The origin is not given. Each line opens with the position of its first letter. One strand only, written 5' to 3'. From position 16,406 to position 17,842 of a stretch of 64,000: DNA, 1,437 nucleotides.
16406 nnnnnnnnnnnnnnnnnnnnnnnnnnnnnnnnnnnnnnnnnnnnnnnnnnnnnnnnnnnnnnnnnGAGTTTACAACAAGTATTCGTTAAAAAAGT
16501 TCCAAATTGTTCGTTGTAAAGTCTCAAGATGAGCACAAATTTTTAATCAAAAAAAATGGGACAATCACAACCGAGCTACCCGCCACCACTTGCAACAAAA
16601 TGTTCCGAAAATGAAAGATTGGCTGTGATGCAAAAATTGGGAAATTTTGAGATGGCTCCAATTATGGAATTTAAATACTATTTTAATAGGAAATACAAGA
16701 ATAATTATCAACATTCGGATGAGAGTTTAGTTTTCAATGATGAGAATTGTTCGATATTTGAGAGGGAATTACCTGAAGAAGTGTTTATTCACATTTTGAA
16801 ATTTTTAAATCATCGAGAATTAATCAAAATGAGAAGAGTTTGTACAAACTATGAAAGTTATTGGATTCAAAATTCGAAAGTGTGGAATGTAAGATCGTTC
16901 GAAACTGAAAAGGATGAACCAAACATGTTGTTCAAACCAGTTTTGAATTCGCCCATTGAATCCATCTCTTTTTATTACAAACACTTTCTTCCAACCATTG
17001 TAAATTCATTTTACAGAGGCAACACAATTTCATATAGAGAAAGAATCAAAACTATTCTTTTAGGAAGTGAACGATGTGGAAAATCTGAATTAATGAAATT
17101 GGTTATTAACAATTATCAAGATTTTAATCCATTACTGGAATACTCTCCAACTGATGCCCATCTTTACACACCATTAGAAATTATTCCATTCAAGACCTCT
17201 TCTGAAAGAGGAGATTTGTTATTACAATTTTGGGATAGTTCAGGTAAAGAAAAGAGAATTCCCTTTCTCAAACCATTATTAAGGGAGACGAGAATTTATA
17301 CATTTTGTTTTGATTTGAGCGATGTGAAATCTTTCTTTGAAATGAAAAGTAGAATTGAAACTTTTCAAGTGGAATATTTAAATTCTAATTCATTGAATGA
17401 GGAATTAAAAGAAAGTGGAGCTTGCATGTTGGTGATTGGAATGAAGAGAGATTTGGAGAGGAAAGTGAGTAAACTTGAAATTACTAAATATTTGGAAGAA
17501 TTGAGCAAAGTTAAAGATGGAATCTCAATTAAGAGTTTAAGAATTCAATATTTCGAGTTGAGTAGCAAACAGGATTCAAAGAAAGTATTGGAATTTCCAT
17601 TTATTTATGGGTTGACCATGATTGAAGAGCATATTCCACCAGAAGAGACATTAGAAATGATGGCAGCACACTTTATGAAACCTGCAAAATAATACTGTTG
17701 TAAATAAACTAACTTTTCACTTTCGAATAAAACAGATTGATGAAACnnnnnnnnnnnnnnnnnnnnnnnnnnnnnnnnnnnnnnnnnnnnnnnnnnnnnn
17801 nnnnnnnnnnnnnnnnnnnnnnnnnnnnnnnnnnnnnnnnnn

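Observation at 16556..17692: Second F-box–GTPase fusion, with a probably GTPase-deficient Ras/Rab-like domain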

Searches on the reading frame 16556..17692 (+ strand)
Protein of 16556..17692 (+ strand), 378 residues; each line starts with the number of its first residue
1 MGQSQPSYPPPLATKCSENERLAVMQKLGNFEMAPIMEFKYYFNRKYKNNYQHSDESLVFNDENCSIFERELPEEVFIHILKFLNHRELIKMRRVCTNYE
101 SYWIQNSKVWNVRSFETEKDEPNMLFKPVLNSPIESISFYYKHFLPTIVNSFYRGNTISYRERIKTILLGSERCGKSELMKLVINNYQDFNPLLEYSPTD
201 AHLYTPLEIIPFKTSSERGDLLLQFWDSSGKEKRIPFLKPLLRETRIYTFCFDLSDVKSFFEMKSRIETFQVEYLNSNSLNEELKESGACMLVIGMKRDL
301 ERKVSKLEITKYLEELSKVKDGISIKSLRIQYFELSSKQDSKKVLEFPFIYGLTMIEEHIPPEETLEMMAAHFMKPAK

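Call 4: search_protein_families(library=pfam, proteins=[window:16556-17692:+], max_evalue=1)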
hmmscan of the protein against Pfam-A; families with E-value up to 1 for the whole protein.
window:16556-17692:+ (378 aa): 7 families
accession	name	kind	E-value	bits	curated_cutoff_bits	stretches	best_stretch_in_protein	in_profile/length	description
PF00071.28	Ras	-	2.3e-07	31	21.6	1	165-341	1-147/162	Ras family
PF00025.27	Arf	-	1.1e-06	28.7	22.3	1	160-332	11-154/174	ADP-ribosylation factor family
PF08477.19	Roc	-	9.8e-06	26.2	27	1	165-269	1-101/119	Ras of Complex, Roc, domain of DAPkinase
PF00646.38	F-box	-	1.2e-05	25.4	20.5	1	71-102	3-34/43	F-box domain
PF12937.12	F-box-like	-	1.5e-05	25.1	24.3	1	71-97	3-29/47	F-box-like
PF01637.24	ATPase_2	-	0.044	14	33.2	1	168-191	25-48/225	ATPase domain predominantly from Archaea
PF13173.12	AAA_14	-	0.099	13.1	27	1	166-216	5-46/129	AAA domain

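Call 6: find_homologous_proteins(query=window:16556-17689:+)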
Query window:16556-17689:+ (378 aa): 4 proteins with E <= 0.001 among 1137 candidates.
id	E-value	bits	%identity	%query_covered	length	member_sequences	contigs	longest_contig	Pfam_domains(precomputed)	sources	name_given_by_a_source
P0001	9.1e-187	638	100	76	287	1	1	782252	PF00025.28,PF08477.20,PF00071.29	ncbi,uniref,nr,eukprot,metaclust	ncbi:predicted protein [Naegleria gruberi]|uniref:Predicted protein n=1 Tax=Naegleria gruberi TaxID=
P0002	1.7e-60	223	36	100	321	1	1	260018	PF00025.28,PF08477.20,PF12937.13,PF00071.29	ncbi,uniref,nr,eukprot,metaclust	ncbi:rab family small GTPase [Naegleria gruberi]|uniref:Rab family small GTPase n=1 Tax=Naegleria gr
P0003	2.4e-52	196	35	91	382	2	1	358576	PF00646.39,PF00025.28,PF08477.20,PF00071.29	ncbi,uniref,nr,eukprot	ncbi:rab family member [Naegleria gruberi]|uniref:Rab family member n=1 Tax=Naegleria gruberi TaxID=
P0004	1.8e-49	187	36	85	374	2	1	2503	PF08477.20,PF00071.29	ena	-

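Call 7: search_protein_families(library=ncbifam, proteins=[window:16556-17692:+], max_evalue=1)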
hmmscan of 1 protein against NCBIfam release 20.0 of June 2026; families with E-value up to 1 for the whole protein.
window:16556-17692:+ (378 aa): 0 families

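Call 24: search_solved_structures(query=window:16556-17689:+, max_evalue=0.01, show_alignments=2)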
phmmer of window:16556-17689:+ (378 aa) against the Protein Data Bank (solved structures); distinct sequences matched with E-value up to 0.01: 2.
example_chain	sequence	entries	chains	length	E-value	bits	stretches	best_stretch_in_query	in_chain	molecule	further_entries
5ldd_C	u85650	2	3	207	0.0088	18.2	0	163-338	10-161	Rab small monomeric GTPase-like protein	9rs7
3cph_A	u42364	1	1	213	0.0089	18.2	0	153-306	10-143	Ras-related protein SEC4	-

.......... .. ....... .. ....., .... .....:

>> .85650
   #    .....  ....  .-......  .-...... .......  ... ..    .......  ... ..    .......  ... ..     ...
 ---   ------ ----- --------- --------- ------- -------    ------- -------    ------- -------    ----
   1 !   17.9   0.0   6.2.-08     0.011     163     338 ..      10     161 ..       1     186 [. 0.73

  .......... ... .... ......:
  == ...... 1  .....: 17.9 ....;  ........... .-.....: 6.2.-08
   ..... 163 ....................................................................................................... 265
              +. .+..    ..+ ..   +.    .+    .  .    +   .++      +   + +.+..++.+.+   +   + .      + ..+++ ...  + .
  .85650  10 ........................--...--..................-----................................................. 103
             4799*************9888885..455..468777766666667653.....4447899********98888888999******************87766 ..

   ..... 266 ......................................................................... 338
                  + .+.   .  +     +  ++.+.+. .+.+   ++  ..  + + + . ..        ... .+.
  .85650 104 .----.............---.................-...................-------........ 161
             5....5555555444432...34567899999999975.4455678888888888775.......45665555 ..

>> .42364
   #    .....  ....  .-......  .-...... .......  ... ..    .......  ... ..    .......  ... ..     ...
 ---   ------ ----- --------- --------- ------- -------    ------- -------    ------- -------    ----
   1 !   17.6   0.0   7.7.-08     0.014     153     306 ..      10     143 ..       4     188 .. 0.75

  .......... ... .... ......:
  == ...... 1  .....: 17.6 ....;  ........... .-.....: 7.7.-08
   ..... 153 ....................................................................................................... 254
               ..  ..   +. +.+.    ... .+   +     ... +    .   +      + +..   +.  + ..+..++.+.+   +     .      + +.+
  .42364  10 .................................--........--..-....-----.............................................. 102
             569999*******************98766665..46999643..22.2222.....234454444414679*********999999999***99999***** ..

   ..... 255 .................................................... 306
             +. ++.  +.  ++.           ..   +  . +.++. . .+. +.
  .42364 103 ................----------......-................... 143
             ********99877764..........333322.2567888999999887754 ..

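Call 29: predict_structure(alignment_id=A1)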
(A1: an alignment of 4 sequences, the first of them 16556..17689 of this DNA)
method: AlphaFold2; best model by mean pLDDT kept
length: 378 residues; sequences in the alignment: 4
mean_pLDDT: 41.2   pTM: 0.39
mean pLDDT of the five models: 41.2, 40.5, 39.3, 39.2, 37.6
residues with pLDDT >= 90: 0; 70-90: 22; 50-70: 60; < 50: 296
segments of 3 or more residues with pLDDT < 50: 1-245, 319-327, 337-378
pLDDT, mean of each block of 10 residues (from residue 1): 32 34 38 34 38 32 38 43 44 43 37 29 24 30 28 25 29 39 32 27 24 28 32 36 48 70 73 62 66 61 70 62 44 52 43 45 36 36
secondary structure, 60 per line:
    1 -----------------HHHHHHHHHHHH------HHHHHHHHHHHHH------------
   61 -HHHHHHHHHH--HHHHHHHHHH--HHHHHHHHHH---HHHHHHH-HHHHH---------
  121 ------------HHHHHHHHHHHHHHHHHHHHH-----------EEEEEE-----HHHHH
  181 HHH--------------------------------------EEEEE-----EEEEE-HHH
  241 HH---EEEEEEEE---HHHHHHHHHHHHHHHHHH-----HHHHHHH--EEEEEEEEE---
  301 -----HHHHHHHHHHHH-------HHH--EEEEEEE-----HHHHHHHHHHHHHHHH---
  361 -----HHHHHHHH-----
elements in order: H18-29 H36-48 H62-71 H74-83 H86-95 H99-105 H107-111 H133-153 E165-170 H176-183 E222-226 E232-236 H238-242 E246-253 H257-274 H280-286 E289-297 H306-317 E330-336 H342-357 H366-373

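Call 30: search_protein_representatives(alignment_id=A1)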
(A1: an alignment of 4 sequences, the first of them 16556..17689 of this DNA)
Query: 4 sequences, 372 profile positions. Proteins with E-value up to 0.001 (for the whole library): 38338; up to 1e-10: 7705; up to 1e-30: 31. The best 150 are listed.
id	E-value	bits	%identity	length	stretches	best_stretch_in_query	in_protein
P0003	2.5e-177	605.6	-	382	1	1-369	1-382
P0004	6.3e-173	591.1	-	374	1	1-371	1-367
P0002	9.4e-137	472.1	-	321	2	149-372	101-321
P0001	6.9e-128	442.9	-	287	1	95-371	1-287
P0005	4.9e-65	236.1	-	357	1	43-351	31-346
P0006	1.7e-58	214.6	-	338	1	47-347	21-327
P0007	1.8e-56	207.9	-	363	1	28-352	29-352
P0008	7.0e-53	196.1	-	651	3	160-266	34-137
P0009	6.2e-52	193.0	-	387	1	70-346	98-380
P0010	9.3e-51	189.1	-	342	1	35-358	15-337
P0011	4.1e-50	187.0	-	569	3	152-262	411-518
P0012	1.6e-47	178.5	-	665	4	162-262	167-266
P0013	4.0e-46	173.9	-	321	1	65-345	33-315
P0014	2.0e-45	171.5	-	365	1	27-350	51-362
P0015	2.2e-41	158.3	-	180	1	37-180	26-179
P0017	1.4e-40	155.6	-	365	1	61-343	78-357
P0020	4.3e-36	140.9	-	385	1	59-346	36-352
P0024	3.9e-33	131.1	-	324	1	60-334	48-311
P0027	4.8e-32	127.5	-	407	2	63-319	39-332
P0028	5.8e-32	127.3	-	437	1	65-334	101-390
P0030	1.4e-31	126.1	-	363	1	40-334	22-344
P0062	2.6e-22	95.5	-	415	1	75-344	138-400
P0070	1.1e-21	93.4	-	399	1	76-350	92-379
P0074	2.0e-21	92.6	-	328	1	162-351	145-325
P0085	1.4e-20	89.8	-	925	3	65-206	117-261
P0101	6.7e-20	87.6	-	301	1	74-282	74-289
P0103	1.1e-19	86.9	-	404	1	1-335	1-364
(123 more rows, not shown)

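Call 32: list_cluster_members(proteins=[P0005, P0007, P0009, P0013, P0020, P0027, P0030, P0062, P0070, P0101])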
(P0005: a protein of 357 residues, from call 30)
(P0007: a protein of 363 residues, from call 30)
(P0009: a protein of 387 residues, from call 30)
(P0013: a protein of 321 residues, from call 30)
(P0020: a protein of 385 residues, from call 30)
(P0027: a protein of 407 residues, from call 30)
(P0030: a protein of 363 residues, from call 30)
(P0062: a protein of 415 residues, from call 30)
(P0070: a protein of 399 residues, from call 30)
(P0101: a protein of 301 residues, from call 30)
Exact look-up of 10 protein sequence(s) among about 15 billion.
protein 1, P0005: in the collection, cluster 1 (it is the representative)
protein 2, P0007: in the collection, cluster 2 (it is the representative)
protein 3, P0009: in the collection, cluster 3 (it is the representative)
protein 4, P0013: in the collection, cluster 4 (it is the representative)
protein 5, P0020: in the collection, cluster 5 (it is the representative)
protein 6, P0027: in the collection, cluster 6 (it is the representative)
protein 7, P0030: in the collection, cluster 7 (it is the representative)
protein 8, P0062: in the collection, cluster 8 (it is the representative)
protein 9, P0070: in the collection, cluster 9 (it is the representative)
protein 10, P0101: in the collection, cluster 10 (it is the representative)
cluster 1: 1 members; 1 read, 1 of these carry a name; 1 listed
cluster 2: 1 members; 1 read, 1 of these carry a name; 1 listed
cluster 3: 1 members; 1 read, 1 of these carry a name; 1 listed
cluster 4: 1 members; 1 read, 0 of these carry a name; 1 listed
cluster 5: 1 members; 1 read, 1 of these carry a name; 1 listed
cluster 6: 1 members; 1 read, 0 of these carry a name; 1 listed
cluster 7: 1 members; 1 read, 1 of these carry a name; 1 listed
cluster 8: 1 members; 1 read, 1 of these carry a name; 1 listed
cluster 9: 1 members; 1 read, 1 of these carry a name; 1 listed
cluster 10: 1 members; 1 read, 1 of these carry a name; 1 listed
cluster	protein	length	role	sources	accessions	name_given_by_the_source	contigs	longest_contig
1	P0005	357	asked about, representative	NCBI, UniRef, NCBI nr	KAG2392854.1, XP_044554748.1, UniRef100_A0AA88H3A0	hypothetical protein C9374_009431 [Naegleria lovaniensis] | F-box domain-containing protein n=1 Tax=Naegleria lovaniensis TaxID=51637 ... | uncharacterized protein C9374_009431 [Naegleria lovaniensis]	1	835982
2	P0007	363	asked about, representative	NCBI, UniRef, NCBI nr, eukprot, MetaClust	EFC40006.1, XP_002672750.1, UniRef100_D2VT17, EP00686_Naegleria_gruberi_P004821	rab family small GTPase [Naegleria gruberi] | Rab family small GTPase n=1 Tax=Naegleria gruberi TaxID=5762 RepID=D2VT17_NAEGR | XP_002672750.1 rab family small GTPase [Naegleria gruberi strain NEG-M]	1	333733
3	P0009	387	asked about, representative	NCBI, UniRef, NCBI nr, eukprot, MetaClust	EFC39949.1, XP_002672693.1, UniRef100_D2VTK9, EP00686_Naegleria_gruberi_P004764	rab family GTPase [Naegleria gruberi] | Rab family GTPase n=1 Tax=Naegleria gruberi TaxID=5762 RepID=D2VTK9_NAEGR | XP_002672693.1 rab family GTPase [Naegleria gruberi strain NEG-M]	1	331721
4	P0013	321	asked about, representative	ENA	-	-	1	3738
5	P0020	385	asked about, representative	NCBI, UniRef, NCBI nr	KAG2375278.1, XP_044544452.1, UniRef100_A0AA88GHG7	hypothetical protein C9374_009901 [Naegleria lovaniensis] | F-box domain-containing protein n=1 Tax=Naegleria lovaniensis TaxID=51637 ... | uncharacterized protein C9374_009901 [Naegleria lovaniensis]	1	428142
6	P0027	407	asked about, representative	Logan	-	-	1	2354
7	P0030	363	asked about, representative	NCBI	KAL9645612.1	hypothetical protein ABK040_000674 [Willaertia magna]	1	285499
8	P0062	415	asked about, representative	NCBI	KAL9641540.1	hypothetical protein ABK040_013461 [Willaertia magna]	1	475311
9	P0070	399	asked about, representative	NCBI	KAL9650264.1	hypothetical protein ABK040_014919 [Willaertia magna]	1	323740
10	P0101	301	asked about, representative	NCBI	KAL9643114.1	hypothetical protein ABK040_003914 [Willaertia magna]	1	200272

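Call 43: predict_structure(alignment_id=A2)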
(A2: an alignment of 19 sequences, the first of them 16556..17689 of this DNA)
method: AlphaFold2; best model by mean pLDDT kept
length: 378 residues; sequences in the alignment: 19
mean_pLDDT: 77.6   pTM: 0.78
mean pLDDT of the five models: 77.6, 76.1, 75.0, 75.0, 72.1
residues with pLDDT >= 90: 70; 70-90: 210; 50-70: 76; < 50: 22
segments of 3 or more residues with pLDDT < 50: 1-3, 5-12, 48-54, 201-203
pLDDT, mean of each block of 10 residues (from residue 1): 45 54 66 70 53 53 83 88 85 85 80 63 85 78 85 75 89 83 68 54 62 75 86 80 91 95 92 80 91 90 91 85 85 87 90 87 71 66
secondary structure, 60 per line:
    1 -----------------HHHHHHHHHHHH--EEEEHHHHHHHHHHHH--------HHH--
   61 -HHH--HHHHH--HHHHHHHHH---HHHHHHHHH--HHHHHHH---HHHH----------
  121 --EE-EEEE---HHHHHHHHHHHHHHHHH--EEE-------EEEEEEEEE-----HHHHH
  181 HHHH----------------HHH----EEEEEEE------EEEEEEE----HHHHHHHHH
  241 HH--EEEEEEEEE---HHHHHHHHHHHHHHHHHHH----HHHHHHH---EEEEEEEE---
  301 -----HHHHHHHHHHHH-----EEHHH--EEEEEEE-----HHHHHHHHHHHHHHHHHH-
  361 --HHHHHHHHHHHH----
elements in order: H18-29 E32-35 H36-47 H67-71 H74-82 H86-94 H97-103 H107-110 E126-129 H133-149 E152-154 E162-170 H176-184 E208-214 E221-227 H232-242 E245-253 H257-275 H280-286 E290-297 H306-317 E330-336 H342-359 H363-374

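Call 47: fold_search(model_id=the predicted structure, library=pdb)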
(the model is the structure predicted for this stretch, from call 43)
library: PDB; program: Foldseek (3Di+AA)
matches with E <= 10: 1934; with E <= 0.001: 1433
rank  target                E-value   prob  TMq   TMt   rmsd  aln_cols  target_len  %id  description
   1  5tar_A                8.6e-10  1.00  0.35  0.67   7.3       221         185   18  Crystal structure of farnesylated and methylated kras4b in complex with PDE-delta (crystal form II - with ordered hype (released 2016-11-02)
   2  4qxa_A                1.9e-09  1.00  0.39  0.79   3.7       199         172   21  Crystal structure of the Rab9A-RUTBC2 RBD complex (released 2014-09-10)
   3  7e1t_B                4.6e-09  1.00  0.39  0.79   3.7       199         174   21  Crystal structure of Rab9A-GTP-Nde1 (released 2021-10-27)
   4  3ref_B                4.6e-09  1.00  0.37  0.71   4.7       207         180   19  Crystal structure of EhRho1 bound to GDP and Magnesium (released 2011-09-28)
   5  6xgv_A                4.9e-09  1.00  0.37  0.77   3.9       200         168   20  Crystal Structure of KRAS-G13D (GMPPNP-bound) in complex with RAS-binding domain (RBD) and cysteine-rich domain (CRD)  (released 2021-01-13)
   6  3ref_A                8.9e-09  1.00  0.35  0.69   4.9       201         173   18  Crystal structure of EhRho1 bound to GDP and Magnesium (released 2011-09-28)
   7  7lz5                  9.4e-09  1.00  0.35  0.72   4.6       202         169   18  Crystal structure of oncogenic KRAS Q61E GMPPCP-bound (released 2022-03-16)
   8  3lw8_A                1.3e-08  1.00  0.37  0.70   4.2       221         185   17  Shigella IpgB2 in complex with human RhoA, GDP and Mg2+ (complex A) (released 2010-03-31)
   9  1doa_A                1.4e-08  1.00  0.32  0.59   8.5       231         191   19  Structure of the rho family gtp-binding protein cdc42 in complex with the multifunctional regulator rhogdi (released 2000-02-09)
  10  4k81_B                1.5e-08  1.00  0.38  0.77   4.4       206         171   20  Crystal structure of the Grb14 RA and PH domains in complex with GTP-loaded H-Ras (released 2013-09-04)
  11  6e6g                  1.5e-08  1.00  0.37  0.76   4.1       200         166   20  KRAS G13D bound to GDP (K13GDP) (released 2019-07-31)
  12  5kyk_C                1.5e-08  1.00  0.34  0.72   6.6       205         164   17  Covalent GTP-competitive inhibitors of KRAS G12C: Guanosine bisphosphonate Analogs (released 2017-04-12)
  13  2ocb                  1.6e-08  1.00  0.39  0.79   3.8       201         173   21  Crystal structure of human RAB9B in complex with a GTP analogue (released 2007-01-02)
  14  6epp_R                1.8e-08  1.00  0.35  0.71   5.2       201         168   18  RAS GUANINE EXCHANGE FACTOR SOS1 (REM-CDC25) IN COMPLEX WITH KRAS(G12C) AND FRAGMENT SCREENING HIT F4 (released 2019-02-06)
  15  2hei_B                1.9e-08  1.00  0.36  0.77   3.7       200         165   17  Crystal structure of human RAB5B in complex with GDP (released 2006-07-04)
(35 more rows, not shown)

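Call 50: search_protein_families(library=pfam, alignment_id=A2, max_evalue=0.01)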
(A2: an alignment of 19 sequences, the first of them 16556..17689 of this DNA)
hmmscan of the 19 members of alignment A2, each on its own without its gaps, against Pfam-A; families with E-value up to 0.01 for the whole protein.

A. member 1, window:16556-17689:+ (378 aa): 5 families
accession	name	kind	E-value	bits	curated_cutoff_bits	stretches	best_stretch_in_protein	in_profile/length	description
PF00071.28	Ras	-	2.3e-07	31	21.6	1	165-341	1-147/162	Ras family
PF00025.27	Arf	-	1.1e-06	28.7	22.3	1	160-332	11-154/174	ADP-ribosylation factor family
PF08477.19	Roc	-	9.8e-06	26.2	27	1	165-269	1-101/119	Ras of Complex, Roc, domain of DAPkinase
PF00646.38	F-box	-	1.2e-05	25.4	20.5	1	71-102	3-34/43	F-box domain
PF12937.12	F-box-like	-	1.5e-05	25.1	24.3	1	71-97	3-29/47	F-box-like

B. families by the number of members that match (of 19 scanned): 17 families
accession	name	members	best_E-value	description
PF00071.28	Ras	19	8.1e-25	Ras family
PF00646.38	F-box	19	1.7e-08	F-box domain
PF12937.12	F-box-like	18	2.7e-08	F-box-like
PF08477.19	Roc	17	4.3e-16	Ras of Complex, Roc, domain of DAPkinase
PF00025.27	Arf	14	3e-11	ADP-ribosylation factor family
PF01926.29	MMR_HSR1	5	0.00067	50S ribosome-binding GTPase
PF04670.18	Gtr1_RagA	3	8.1e-05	Gtr1/RagA G protein conserved region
PF00009.33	GTP_EFTU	2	6.1e-05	Elongation factor Tu GTP binding domain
PF03029.23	ATP_bind_1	1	0.0012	Conserved hypothetical ATP binding protein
PF13173.12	AAA_14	1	0.0012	AAA domain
PF13555.12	AAA_29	1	0.0019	P-loop containing region of AAA domain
PF00503.26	G-alpha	1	0.0042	G-protein alpha subunit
PF02421.24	FeoB_N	1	0.0046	Ferrous iron transport protein B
PF03193.22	RsgA_GTPase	1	0.0055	RsgA GTPase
PF00910.28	RNA_helicase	1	0.006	RNA helicase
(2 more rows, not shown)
